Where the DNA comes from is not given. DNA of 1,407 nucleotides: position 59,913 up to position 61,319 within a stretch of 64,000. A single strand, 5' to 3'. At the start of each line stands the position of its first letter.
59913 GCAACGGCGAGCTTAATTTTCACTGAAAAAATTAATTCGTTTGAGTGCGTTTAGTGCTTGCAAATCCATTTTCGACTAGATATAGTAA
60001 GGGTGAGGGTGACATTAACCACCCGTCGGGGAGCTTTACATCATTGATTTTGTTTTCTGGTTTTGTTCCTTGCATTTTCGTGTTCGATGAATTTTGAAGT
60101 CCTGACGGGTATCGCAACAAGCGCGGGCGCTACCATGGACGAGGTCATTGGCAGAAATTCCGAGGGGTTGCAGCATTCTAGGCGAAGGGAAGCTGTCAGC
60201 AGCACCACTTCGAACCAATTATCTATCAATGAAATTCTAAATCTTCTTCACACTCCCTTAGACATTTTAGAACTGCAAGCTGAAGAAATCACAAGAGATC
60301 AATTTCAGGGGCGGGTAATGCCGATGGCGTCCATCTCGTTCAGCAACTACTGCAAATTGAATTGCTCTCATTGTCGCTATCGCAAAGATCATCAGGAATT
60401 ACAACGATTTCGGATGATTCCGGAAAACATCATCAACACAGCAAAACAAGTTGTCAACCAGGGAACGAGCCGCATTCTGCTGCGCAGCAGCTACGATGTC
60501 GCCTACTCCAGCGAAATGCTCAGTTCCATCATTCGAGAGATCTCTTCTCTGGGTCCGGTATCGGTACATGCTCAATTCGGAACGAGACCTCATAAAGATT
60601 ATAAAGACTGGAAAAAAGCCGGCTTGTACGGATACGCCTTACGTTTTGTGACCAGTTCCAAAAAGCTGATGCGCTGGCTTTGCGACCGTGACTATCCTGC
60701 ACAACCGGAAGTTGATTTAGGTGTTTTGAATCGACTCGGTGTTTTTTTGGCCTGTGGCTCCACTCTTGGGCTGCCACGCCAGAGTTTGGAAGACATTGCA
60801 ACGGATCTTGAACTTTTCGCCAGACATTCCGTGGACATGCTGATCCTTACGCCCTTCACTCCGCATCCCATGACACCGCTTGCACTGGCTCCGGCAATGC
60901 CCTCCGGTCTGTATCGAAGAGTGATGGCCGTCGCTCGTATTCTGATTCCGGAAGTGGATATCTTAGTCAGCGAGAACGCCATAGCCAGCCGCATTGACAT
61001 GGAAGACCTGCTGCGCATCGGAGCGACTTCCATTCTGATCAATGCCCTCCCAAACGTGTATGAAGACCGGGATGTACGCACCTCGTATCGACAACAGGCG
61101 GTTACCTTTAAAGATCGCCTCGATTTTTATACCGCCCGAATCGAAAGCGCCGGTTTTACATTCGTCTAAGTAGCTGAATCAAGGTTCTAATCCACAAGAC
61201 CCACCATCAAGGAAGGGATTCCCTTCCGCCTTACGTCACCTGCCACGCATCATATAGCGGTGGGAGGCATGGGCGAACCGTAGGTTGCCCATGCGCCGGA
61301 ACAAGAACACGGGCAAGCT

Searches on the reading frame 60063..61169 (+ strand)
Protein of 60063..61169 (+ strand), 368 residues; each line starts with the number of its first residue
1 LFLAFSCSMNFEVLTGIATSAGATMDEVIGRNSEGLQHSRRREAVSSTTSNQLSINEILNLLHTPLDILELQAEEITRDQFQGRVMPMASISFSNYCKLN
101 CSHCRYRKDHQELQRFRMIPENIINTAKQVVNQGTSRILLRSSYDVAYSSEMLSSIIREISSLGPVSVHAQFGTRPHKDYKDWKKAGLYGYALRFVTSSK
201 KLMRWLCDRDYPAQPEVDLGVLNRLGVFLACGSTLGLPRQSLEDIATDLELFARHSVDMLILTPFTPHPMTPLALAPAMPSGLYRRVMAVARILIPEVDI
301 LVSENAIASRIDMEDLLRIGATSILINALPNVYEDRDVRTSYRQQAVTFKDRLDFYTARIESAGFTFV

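Call 76: search_protein_families(library=pfam, proteins=[window:60063-61169:+], max_evalue=0.0001)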
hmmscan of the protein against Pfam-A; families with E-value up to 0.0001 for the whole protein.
window:60063-61169:+ (368 aa): 1 family
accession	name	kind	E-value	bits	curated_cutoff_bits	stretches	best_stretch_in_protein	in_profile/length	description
PF04055.27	Radical_SAM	-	6.6e-05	23.6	29.5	0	91-201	1-115/166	Radical SAM superfamily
